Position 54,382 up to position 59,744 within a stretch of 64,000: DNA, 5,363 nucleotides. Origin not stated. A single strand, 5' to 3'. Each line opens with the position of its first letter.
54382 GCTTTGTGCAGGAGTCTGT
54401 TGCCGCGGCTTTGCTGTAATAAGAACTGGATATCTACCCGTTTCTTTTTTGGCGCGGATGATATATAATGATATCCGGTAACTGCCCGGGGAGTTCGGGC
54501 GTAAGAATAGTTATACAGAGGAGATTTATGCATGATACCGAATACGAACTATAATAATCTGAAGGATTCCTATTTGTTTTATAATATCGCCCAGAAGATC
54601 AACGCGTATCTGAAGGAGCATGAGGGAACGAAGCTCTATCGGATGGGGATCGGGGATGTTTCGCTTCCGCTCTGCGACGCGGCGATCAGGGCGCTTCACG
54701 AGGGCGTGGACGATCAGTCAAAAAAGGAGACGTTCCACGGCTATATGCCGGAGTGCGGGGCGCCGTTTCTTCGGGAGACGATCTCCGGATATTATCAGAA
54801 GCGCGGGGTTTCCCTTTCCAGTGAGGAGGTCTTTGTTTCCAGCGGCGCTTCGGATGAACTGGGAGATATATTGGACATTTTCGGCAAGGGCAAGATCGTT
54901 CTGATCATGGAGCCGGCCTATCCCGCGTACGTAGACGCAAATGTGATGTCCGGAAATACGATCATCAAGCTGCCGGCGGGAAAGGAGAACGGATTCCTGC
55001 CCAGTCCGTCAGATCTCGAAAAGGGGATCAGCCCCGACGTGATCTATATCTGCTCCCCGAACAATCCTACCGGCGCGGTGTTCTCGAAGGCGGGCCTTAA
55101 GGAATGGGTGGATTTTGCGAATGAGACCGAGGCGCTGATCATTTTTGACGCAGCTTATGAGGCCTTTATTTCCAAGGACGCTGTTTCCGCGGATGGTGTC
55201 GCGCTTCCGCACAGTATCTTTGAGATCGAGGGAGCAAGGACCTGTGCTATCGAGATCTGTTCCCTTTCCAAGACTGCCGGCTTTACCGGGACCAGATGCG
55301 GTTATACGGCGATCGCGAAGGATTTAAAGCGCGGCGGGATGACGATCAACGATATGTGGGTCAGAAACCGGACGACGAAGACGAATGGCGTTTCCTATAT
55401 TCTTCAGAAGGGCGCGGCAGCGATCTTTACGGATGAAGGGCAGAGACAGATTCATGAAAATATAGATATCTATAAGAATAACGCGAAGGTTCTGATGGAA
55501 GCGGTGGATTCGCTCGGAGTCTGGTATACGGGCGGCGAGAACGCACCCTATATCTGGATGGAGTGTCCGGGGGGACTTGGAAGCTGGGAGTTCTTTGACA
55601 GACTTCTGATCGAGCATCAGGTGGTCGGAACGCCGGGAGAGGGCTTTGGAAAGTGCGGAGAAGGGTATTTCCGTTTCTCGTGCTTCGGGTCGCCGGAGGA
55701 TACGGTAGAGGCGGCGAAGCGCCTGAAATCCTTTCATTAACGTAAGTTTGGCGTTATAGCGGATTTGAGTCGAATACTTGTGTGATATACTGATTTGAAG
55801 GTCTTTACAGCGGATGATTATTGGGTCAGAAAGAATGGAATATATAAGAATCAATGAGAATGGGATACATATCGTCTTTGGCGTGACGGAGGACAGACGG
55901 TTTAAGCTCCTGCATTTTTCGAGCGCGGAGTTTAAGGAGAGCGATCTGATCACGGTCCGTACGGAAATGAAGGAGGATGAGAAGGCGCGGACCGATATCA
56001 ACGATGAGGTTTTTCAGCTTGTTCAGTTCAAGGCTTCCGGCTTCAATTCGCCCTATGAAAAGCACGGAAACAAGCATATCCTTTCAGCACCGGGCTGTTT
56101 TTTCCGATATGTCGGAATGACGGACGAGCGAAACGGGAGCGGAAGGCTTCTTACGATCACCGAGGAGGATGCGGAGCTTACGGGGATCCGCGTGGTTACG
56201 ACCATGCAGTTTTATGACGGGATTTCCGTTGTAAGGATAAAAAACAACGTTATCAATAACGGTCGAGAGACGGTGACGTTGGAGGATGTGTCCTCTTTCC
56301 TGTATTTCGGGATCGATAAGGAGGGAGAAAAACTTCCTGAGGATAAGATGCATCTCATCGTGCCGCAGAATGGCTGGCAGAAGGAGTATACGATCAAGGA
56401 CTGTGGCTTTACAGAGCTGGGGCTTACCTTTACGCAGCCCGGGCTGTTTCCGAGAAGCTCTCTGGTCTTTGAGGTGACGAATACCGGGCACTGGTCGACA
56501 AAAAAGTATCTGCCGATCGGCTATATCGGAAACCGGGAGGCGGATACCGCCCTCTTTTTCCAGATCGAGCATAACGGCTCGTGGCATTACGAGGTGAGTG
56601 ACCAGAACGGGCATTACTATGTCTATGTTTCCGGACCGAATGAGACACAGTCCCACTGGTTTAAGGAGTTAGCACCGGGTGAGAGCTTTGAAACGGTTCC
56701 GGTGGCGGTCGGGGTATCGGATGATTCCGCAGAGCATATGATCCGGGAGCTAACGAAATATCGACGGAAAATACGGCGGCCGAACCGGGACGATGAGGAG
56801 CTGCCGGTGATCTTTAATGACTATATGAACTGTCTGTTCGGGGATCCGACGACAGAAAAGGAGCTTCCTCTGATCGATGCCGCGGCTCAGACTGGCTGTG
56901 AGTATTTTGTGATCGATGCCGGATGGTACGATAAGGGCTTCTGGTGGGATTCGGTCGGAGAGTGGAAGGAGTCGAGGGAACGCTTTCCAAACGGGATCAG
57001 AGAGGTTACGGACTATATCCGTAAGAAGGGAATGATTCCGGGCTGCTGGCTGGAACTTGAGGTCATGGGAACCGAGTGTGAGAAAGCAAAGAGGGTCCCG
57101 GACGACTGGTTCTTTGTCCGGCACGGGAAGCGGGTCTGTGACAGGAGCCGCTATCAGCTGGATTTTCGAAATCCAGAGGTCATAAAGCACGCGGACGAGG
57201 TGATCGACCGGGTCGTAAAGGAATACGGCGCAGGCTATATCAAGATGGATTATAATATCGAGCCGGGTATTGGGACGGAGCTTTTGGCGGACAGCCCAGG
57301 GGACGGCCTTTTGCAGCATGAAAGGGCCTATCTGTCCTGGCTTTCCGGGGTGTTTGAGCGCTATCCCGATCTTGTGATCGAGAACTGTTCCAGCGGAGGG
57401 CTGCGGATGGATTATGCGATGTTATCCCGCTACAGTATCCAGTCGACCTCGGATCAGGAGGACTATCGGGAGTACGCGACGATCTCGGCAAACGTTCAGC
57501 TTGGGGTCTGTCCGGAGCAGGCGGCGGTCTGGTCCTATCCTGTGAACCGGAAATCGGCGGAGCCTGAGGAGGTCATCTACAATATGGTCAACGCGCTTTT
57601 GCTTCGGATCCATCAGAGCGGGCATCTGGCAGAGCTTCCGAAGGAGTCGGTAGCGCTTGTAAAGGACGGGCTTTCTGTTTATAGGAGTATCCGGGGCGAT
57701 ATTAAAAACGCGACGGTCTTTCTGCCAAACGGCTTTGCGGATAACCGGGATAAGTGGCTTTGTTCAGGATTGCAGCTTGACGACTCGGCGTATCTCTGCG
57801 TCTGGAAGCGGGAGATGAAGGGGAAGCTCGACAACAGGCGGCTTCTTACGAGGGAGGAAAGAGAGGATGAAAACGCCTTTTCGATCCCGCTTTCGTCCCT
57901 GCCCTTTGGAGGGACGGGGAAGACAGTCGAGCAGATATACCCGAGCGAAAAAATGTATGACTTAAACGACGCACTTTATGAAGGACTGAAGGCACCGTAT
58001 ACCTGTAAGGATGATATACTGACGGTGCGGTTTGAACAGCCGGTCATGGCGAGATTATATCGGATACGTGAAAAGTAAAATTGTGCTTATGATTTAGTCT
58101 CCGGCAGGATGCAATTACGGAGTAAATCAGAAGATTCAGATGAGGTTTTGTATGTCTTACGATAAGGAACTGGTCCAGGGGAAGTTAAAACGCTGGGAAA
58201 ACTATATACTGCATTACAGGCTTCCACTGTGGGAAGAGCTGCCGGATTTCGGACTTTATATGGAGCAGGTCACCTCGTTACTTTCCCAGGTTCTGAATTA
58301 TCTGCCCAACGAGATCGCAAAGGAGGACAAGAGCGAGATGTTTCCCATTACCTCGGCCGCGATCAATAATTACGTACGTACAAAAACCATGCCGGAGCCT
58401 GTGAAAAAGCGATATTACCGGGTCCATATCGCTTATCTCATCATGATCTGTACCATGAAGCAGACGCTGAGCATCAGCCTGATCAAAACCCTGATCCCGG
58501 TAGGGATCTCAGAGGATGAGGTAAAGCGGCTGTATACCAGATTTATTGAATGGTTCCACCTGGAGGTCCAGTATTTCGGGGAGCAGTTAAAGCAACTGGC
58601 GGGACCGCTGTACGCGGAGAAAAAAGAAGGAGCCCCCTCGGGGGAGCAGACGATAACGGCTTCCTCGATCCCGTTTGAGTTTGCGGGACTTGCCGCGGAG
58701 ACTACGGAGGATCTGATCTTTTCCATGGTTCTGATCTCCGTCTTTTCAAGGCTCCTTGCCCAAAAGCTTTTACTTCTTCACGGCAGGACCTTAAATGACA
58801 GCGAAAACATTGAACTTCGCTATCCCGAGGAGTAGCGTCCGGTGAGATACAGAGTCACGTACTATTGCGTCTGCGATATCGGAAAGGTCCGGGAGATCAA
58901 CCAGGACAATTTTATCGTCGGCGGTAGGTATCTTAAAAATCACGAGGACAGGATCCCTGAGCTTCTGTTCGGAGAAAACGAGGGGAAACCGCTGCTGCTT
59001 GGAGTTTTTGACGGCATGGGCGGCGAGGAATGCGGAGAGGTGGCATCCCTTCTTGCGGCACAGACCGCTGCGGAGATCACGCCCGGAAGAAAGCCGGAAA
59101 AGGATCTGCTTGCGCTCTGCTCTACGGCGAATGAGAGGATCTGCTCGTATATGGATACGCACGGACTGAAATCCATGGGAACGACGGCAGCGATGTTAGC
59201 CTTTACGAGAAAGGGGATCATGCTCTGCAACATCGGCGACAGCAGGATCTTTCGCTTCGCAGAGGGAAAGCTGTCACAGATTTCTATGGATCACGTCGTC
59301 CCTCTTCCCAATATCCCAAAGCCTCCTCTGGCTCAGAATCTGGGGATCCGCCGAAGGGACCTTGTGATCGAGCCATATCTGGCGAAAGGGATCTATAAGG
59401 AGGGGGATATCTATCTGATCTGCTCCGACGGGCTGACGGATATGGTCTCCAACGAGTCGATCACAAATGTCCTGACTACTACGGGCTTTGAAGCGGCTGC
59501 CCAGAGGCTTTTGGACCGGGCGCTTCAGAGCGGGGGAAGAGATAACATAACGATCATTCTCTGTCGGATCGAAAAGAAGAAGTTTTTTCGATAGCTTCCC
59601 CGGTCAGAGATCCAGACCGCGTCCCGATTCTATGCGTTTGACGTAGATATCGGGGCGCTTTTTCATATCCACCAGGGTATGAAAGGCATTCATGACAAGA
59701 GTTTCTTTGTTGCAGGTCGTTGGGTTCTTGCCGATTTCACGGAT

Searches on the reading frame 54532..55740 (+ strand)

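Call 34: search_protein_families(library=pfam, max_evalue=0.001, proteins=[window:54532-55740:+])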
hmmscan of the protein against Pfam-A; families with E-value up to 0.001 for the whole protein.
window:54532-55740:+ (402 aa): 1 family
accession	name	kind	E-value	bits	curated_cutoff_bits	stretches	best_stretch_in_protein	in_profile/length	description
PF00155.27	Aminotran_1_2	-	9e-44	150.6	19.7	1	36-398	4-361/361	Aminotransferase class I and II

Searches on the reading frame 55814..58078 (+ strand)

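Call 34: search_protein_families(library=pfam, max_evalue=0.001, proteins=[window:55814-58078:+])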
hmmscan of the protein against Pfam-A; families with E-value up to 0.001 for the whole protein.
window:55814-58078:+ (754 aa): 3 families
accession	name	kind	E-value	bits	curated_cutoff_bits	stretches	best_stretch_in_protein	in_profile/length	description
PF02065.24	Melibiase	-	4.7e-36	124.9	27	1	291-561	1-274/347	Melibiase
PF16499.11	Melibiase_2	-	0.00059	19.7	23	0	358-413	44-97/284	Alpha galactosidase A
PF10566.15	Glyco_hydro_97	-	0.00065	19.6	32.5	0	347-423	33-105/275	Glycoside hydrolase 97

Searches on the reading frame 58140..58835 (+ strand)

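Call 68: search_protein_families(library=pfam, max_evalue=0.001, proteins=[window:58140-58835:+])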
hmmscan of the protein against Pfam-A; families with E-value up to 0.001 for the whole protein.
window:58140-58835:+ (231 aa): 1 family
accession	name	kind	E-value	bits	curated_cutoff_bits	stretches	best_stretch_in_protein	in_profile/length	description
PF08876.17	DUF1836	-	4.1e-23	81.9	27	1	30-134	2-104/105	Domain of unknown function (DUF1836)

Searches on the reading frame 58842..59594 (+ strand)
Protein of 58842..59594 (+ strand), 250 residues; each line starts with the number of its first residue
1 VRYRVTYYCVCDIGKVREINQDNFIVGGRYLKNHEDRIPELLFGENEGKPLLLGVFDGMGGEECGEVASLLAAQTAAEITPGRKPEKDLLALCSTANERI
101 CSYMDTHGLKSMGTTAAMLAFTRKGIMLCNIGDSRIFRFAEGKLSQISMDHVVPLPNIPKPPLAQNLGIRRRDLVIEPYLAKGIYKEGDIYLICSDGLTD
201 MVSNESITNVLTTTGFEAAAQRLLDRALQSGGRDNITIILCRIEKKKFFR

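Call 68: search_protein_families(library=pfam, max_evalue=0.001, proteins=[window:58842-59594:+])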
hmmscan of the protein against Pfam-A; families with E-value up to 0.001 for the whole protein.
window:58842-59594:+ (250 aa): 2 families
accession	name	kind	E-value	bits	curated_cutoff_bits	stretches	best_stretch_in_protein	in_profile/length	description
PF13672.11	PP2C_2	-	1.7e-09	38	24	1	43-218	18-194/209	Protein phosphatase 2C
PF00481.26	PP2C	-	1.6e-08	35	20.3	1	47-151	31-140/255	Protein phosphatase 2C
